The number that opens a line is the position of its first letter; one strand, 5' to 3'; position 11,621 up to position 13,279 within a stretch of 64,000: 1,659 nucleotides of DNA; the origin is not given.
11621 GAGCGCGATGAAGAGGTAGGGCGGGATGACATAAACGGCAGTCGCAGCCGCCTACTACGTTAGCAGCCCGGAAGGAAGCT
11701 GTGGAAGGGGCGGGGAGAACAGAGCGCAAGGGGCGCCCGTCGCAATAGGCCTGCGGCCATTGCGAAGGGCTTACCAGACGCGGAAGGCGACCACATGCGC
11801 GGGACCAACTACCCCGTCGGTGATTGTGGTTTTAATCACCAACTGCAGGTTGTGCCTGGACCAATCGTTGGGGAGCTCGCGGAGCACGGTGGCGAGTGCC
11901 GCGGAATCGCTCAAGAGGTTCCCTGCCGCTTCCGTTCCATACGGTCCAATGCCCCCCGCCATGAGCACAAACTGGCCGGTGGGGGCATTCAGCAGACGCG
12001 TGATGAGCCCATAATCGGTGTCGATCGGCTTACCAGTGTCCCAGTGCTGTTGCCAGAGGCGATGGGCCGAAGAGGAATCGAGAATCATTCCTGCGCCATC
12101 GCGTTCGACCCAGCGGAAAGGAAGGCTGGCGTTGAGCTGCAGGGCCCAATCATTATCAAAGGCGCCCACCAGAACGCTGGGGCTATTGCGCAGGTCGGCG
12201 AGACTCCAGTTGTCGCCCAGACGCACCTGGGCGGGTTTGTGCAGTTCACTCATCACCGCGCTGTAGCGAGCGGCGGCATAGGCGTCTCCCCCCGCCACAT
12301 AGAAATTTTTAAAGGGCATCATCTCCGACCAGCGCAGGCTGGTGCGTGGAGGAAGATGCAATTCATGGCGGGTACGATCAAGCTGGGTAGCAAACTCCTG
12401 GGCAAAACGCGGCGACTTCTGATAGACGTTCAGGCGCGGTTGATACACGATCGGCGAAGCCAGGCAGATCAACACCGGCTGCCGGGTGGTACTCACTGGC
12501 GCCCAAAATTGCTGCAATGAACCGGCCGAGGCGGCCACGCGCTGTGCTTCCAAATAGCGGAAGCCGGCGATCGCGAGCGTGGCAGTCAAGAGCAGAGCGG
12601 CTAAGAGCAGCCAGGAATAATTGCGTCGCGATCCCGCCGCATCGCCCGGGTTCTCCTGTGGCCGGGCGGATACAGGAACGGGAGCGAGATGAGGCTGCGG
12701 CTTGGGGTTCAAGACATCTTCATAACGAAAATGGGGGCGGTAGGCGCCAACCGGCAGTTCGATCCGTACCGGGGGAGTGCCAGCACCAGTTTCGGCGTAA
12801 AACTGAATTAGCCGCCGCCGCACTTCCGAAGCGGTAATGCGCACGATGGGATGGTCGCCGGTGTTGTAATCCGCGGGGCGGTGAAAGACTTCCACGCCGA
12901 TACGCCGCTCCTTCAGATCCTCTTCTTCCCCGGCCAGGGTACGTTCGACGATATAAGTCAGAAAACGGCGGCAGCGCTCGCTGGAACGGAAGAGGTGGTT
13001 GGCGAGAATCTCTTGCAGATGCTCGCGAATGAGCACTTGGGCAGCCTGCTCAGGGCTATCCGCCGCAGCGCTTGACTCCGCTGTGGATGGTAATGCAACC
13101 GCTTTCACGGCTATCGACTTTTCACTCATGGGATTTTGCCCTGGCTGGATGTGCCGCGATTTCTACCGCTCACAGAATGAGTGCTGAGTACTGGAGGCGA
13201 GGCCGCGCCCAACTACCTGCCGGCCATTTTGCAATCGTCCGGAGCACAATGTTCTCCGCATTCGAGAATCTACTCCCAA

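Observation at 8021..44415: Dense family of modular, hairpin-rich intergenic elements with compensatory base changes (family 1: seven loci)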

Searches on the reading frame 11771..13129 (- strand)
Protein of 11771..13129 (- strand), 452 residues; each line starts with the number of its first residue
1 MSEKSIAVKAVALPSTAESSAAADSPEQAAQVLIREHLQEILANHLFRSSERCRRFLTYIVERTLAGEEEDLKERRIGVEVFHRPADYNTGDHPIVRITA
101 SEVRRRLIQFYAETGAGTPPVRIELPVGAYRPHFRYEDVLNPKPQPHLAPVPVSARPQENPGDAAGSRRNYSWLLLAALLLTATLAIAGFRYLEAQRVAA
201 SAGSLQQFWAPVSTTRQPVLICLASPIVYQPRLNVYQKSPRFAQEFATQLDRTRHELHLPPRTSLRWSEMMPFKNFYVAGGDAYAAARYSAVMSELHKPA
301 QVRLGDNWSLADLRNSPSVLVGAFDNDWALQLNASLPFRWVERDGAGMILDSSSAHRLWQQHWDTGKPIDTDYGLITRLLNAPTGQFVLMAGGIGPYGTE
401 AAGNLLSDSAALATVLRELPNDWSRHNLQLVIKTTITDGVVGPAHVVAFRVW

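Call 56: search_protein_families(library=pfam, proteins=[window:11771-13129:-], max_evalue=0.00001)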
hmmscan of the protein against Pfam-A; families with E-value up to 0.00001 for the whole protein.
window:11771-13129:- (452 aa): 0 families

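Call 82: search_protein_families(library=ncbifam, proteins=[window:11771-13129:-], max_evalue=0.001)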
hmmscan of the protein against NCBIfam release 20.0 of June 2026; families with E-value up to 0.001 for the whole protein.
window:11771-13129:- (452 aa): 0 families
